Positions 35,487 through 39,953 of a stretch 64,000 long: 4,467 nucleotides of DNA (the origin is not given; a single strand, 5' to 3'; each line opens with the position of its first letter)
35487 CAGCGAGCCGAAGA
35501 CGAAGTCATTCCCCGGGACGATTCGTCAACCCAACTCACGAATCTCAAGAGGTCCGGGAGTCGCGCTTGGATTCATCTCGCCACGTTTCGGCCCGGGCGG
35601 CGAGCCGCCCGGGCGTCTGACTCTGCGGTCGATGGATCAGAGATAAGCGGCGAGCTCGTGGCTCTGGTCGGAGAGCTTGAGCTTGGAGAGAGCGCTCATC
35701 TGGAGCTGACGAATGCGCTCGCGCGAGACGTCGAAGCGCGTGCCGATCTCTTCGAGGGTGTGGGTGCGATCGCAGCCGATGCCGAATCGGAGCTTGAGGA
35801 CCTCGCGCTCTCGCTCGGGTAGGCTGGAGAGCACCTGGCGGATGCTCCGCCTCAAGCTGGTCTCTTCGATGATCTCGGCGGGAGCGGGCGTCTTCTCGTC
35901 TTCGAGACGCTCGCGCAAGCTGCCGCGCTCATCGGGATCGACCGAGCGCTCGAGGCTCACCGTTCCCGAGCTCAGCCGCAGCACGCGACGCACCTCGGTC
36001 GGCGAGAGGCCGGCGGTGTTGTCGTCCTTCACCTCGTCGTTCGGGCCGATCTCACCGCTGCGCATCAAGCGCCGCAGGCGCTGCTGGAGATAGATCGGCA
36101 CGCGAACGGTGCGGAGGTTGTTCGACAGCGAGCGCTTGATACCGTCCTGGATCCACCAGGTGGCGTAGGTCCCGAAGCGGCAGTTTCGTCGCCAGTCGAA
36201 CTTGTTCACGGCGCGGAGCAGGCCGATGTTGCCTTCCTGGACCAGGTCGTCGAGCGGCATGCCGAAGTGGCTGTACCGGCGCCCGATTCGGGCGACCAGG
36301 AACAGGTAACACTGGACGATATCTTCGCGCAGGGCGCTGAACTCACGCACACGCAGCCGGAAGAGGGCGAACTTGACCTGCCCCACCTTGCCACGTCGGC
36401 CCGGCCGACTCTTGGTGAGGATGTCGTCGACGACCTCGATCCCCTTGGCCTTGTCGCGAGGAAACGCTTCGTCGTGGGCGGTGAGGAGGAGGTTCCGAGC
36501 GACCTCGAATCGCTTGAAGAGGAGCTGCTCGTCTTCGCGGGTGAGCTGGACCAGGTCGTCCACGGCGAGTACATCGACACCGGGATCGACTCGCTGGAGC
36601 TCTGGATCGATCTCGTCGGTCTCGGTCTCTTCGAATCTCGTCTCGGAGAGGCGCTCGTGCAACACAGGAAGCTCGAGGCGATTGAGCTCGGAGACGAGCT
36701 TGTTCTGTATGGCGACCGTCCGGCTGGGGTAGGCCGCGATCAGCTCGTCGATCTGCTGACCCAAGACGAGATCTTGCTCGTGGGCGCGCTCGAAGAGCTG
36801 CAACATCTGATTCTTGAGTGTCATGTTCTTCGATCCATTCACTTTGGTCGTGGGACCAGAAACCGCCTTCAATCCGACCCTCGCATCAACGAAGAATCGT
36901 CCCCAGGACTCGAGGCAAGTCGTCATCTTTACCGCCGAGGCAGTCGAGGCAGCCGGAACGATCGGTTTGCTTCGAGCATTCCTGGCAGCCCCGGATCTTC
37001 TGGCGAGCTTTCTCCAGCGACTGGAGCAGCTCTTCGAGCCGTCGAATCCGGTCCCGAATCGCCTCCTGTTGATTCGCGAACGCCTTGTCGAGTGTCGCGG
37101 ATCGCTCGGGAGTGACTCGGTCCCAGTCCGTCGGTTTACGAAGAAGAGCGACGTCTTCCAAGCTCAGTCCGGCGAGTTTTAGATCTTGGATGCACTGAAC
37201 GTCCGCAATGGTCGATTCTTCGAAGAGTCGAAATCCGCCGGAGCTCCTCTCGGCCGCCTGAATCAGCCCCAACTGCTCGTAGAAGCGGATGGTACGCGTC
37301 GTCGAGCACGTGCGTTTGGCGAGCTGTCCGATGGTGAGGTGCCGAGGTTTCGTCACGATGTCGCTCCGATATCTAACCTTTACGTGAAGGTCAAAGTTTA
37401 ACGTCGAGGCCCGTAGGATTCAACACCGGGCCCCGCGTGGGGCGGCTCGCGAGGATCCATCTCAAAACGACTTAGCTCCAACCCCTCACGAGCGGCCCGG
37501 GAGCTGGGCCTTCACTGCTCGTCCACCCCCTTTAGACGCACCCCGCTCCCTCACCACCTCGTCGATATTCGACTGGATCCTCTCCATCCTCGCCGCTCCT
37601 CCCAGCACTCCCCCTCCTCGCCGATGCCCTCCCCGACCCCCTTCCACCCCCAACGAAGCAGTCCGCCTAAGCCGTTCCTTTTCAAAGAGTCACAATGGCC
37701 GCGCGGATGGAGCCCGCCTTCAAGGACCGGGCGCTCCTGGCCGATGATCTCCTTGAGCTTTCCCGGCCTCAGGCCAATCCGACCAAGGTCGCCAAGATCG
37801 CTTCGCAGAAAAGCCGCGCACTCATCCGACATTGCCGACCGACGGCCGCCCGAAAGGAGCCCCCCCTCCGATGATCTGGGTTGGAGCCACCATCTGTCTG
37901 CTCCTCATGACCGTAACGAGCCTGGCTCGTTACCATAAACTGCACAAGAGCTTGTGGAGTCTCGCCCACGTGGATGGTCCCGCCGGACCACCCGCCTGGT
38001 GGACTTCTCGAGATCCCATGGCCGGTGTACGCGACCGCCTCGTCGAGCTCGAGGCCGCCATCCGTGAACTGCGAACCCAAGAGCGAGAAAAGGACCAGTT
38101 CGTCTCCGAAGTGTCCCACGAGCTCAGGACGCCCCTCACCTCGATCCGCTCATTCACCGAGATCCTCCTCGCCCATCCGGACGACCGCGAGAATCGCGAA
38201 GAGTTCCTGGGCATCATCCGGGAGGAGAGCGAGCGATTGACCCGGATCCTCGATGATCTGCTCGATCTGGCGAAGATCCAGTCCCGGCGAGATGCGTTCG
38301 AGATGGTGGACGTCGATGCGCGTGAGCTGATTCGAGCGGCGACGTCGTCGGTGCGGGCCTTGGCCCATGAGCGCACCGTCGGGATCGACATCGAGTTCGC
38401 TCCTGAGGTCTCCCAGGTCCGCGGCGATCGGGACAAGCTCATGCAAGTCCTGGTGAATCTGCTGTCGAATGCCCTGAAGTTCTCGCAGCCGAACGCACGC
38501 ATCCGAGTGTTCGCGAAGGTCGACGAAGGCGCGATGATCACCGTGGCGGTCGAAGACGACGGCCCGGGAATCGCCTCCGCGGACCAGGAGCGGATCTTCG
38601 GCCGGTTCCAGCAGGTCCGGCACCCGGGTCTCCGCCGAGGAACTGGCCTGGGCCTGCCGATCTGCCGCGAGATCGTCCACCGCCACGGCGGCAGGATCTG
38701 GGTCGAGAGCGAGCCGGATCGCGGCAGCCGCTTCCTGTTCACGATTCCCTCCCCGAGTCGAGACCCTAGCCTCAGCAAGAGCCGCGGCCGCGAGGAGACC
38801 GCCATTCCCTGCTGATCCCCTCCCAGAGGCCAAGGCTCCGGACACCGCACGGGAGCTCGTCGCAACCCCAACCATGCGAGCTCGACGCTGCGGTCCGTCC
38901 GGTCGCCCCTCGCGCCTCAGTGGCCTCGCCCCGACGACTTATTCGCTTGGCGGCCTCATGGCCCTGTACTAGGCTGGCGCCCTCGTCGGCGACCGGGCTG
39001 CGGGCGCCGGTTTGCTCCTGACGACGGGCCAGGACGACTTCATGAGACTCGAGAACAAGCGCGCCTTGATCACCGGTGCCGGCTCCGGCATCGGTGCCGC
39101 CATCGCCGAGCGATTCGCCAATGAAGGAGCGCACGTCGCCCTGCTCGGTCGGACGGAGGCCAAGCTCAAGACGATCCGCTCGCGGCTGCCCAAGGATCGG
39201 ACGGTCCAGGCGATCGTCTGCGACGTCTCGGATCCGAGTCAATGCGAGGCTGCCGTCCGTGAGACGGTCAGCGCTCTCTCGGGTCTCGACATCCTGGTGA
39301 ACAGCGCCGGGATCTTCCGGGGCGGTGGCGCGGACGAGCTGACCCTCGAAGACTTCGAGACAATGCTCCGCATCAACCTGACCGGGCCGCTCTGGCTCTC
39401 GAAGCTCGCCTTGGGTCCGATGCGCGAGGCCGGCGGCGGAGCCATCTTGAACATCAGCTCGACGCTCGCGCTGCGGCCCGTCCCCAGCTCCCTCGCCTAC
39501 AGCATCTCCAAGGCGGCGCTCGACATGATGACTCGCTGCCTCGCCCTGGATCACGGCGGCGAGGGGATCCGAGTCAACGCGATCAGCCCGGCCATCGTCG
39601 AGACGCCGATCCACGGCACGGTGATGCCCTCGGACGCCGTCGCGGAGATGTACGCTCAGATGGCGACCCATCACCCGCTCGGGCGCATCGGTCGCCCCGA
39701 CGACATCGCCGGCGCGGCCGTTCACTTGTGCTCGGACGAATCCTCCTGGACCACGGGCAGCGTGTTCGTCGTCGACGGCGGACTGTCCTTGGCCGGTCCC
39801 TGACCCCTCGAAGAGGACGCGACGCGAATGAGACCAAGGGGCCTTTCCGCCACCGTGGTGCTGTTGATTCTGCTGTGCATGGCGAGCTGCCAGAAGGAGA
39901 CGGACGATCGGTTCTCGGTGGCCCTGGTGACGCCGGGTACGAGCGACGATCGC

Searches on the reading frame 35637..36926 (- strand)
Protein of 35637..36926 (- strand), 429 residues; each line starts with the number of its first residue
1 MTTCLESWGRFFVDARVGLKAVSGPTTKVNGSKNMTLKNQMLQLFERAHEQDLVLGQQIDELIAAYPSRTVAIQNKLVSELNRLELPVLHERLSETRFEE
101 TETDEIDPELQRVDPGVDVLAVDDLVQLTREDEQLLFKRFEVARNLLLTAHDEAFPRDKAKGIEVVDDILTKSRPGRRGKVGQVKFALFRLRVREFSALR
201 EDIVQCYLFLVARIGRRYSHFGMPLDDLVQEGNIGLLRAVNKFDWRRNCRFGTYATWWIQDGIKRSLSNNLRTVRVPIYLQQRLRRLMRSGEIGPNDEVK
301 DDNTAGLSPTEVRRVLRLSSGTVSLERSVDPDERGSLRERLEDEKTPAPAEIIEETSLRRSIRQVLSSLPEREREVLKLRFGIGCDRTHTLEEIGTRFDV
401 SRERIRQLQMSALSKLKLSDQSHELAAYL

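Call 68: search_protein_families(library=pfam, proteins=[window:35637-36926:-], max_evalue=0.001)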
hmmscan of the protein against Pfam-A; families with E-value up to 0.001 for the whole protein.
window:35637-36926:- (429 aa): 3 families
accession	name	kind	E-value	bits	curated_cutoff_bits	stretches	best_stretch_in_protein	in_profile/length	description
PF04545.22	Sigma70_r4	-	2.5e-17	62.6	24.1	1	365-417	1-49/50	Sigma-70, region 4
PF04542.20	Sigma70_r2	-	1.3e-15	57.3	24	1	204-270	2-68/71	Sigma-70 region 2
PF04539.22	Sigma70_r3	-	2.7e-07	31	25.3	1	306-351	31-76/78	Sigma-70 region 3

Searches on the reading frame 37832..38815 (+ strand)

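Call 68: search_protein_families(library=pfam, proteins=[window:37832-38815:+], max_evalue=0.001)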
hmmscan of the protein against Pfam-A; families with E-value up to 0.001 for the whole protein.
window:37832-38815:+ (327 aa): 2 families
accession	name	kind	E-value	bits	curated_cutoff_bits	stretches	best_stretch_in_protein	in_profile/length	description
PF02518.31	HATPase_c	-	6.8e-31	107.4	26.4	1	198-307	1-109/111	Histidine kinase-, DNA gyrase B-, and HSP90-like ATPase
PF00512.31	HisKA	-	3.1e-21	75.6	26.9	1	87-151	2-65/66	His Kinase A (phospho-acceptor) domain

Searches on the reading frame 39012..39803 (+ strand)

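Call 68: search_protein_families(library=pfam, proteins=[window:39012-39803:+], max_evalue=0.001)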
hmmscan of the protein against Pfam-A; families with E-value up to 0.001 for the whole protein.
window:39012-39803:+ (263 aa): 8 families
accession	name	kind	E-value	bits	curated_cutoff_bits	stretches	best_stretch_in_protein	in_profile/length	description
PF13561.12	adh_short_C2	-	1.3e-65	221.7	27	1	22-259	1-236/236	Enoyl-(Acyl carrier protein) reductase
PF00106.31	adh_short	-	5.9e-54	183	26.6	1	16-203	1-189/195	short chain dehydrogenase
PF23441.1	SDR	-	7.9e-13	48.8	27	1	12-259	4-256/258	SDR-like rossmann domain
PF08659.16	KR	-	1.3e-12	48.4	22.6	1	19-174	4-160/180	KR domain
PF01370.27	Epimerase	-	4.7e-06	26.6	20.9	1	18-221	1-197/240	NAD dependent epimerase/dehydratase family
PF13460.12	NAD_binding_10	-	1.6e-05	25.3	27.2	1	22-158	1-106/184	NAD(P)H-binding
PF02719.21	Polysacc_synt_2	-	0.00023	20.9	20.2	1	19-84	2-75/293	Polysaccharide biosynthesis protein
PF01488.26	Shikimate_DH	-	0.00078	20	24.3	0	7-62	4-59/138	Shikimate / quinate 5-dehydrogenase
